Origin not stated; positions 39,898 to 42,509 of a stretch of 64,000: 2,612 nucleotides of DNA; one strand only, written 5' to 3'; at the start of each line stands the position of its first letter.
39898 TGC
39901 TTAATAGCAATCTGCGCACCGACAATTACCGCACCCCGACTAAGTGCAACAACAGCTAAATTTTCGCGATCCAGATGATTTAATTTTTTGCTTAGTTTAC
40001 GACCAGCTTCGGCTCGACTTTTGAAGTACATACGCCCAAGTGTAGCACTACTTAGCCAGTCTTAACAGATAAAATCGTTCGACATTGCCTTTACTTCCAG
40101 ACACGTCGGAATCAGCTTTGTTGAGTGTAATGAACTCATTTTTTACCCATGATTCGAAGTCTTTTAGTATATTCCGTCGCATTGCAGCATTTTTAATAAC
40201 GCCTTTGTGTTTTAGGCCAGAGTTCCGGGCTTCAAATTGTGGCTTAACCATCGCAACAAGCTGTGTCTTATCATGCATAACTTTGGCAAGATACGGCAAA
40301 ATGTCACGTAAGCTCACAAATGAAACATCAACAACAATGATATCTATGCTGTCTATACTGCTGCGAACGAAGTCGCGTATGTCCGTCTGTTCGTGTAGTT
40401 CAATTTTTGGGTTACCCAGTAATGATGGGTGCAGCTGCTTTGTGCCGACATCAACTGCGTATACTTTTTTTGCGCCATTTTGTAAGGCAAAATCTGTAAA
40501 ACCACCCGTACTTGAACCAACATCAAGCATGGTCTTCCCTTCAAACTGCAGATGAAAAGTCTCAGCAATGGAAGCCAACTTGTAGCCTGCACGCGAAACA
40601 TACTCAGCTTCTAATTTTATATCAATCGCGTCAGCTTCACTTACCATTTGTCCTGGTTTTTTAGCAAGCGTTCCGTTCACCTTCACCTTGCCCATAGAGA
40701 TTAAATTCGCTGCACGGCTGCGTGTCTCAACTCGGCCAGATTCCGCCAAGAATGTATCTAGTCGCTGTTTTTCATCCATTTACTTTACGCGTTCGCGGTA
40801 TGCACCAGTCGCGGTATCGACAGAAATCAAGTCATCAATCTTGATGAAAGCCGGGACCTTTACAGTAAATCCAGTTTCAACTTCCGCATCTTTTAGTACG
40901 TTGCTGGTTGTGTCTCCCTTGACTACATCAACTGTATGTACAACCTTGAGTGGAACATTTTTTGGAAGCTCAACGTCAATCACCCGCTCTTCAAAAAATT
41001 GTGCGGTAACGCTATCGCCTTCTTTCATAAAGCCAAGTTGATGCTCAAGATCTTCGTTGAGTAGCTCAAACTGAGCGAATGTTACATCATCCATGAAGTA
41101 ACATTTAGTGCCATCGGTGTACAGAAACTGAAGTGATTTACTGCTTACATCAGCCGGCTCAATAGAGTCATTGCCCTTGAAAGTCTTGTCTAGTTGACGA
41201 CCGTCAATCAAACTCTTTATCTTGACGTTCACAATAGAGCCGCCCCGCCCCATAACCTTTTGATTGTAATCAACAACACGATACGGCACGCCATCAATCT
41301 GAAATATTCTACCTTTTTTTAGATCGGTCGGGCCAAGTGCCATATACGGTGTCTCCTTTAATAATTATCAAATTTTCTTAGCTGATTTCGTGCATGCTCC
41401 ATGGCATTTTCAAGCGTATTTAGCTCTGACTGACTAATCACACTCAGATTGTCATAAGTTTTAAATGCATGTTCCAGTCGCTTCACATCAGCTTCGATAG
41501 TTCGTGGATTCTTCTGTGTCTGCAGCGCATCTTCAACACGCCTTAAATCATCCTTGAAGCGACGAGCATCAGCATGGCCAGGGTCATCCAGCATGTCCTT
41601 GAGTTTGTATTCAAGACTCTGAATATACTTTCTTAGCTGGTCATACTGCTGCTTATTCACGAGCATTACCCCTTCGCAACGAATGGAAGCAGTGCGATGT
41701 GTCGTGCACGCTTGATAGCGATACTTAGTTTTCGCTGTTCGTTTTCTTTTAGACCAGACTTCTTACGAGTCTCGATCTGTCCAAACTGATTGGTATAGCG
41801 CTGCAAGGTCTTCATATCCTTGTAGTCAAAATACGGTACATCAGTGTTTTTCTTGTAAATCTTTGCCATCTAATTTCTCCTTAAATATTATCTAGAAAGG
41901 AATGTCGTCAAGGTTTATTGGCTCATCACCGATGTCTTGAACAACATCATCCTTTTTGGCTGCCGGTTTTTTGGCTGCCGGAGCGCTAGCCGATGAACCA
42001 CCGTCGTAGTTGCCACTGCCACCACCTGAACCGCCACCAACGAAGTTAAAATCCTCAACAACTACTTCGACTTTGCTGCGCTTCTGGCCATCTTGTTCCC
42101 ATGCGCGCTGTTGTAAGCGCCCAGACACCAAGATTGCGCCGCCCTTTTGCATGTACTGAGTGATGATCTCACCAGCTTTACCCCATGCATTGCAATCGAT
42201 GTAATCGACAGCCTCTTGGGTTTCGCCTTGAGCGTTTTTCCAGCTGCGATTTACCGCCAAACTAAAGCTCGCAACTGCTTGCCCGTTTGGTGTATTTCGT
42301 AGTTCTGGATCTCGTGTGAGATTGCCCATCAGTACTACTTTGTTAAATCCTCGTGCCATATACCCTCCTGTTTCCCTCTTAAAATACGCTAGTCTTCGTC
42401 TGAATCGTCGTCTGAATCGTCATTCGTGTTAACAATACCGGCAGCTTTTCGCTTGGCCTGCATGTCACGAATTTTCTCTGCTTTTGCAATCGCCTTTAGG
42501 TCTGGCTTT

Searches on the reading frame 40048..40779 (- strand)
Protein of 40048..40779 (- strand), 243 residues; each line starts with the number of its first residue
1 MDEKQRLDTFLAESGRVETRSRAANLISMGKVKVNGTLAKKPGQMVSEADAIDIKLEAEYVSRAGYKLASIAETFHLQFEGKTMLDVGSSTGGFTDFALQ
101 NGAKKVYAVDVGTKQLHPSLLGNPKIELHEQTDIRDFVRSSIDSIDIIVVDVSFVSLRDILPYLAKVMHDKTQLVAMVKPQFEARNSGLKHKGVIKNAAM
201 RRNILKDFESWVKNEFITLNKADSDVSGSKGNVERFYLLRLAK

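Call 9: search_protein_families(library=pfam, proteins=[window:40048-40779:-], max_evalue=0.01)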
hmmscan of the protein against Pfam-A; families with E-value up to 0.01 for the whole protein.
window:40048-40779:- (243 aa): 2 families
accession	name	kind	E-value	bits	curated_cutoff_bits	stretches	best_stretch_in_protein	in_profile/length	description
PF01728.25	FtsJ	-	1.2e-37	130.1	24.1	1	60-238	1-178/181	FtsJ-like methyltransferase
PF01479.30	S4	-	3.3e-13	49.6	22.8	1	5-52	1-48/48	S4 domain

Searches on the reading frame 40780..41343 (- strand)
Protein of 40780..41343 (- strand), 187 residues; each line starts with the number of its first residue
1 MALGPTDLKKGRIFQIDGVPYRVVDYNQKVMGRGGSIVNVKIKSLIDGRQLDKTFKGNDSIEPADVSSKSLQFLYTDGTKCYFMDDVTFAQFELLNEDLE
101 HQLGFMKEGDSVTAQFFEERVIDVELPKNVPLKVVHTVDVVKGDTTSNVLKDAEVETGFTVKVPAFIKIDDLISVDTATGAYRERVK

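Call 9: search_protein_families(library=pfam, proteins=[window:40780-41343:-], max_evalue=0.01)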
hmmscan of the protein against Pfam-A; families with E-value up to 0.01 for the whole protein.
window:40780-41343:- (187 aa): 3 families
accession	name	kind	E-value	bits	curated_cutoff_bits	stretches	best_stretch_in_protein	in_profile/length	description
PF09285.17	Elong-fact-P_C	-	2.7e-20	72.2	25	1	130-185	1-56/56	Elongation factor P, C-terminal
PF08207.18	EFP_N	-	5.9e-16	58.7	23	1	7-60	4-57/58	Elongation factor P (EF-P) KOW-like domain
PF01132.26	EFP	-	9.2e-15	54.8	27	1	69-122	1-54/54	Elongation factor P (EF-P) OB domain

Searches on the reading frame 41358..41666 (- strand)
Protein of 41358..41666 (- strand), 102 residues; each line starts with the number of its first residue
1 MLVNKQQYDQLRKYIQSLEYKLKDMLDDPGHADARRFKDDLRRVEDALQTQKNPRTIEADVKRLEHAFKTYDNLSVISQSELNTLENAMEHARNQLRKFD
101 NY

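Call 9: search_protein_families(library=pfam, proteins=[window:41358-41666:-], max_evalue=0.01)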
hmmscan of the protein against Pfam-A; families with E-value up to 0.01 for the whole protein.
window:41358-41666:- (102 aa): 2 families
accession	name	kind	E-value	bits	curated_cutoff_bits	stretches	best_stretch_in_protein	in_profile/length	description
PF22215.1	MLKL_N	-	0.006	16.5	27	0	69-101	45-77/142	Mixed lineage kinase domain-like N-terminal domain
PF16535.10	T3SSipB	-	0.0062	17.3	31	0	5-67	73-137/155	Type III cell invasion protein SipB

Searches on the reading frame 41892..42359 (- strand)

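Call 9: search_protein_families(library=pfam, proteins=[window:41892-42359:-], max_evalue=0.01)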
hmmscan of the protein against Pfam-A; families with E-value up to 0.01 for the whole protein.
window:41892-42359:- (155 aa): 2 families
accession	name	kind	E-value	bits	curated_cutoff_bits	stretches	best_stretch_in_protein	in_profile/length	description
PF00436.31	SSB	-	2e-36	124.6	26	1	5-106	1-103/104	Single-strand binding protein family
PF22657.2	SSB_1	-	0.00072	20.1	27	1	6-86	1-79/91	Another single-strand binding protein family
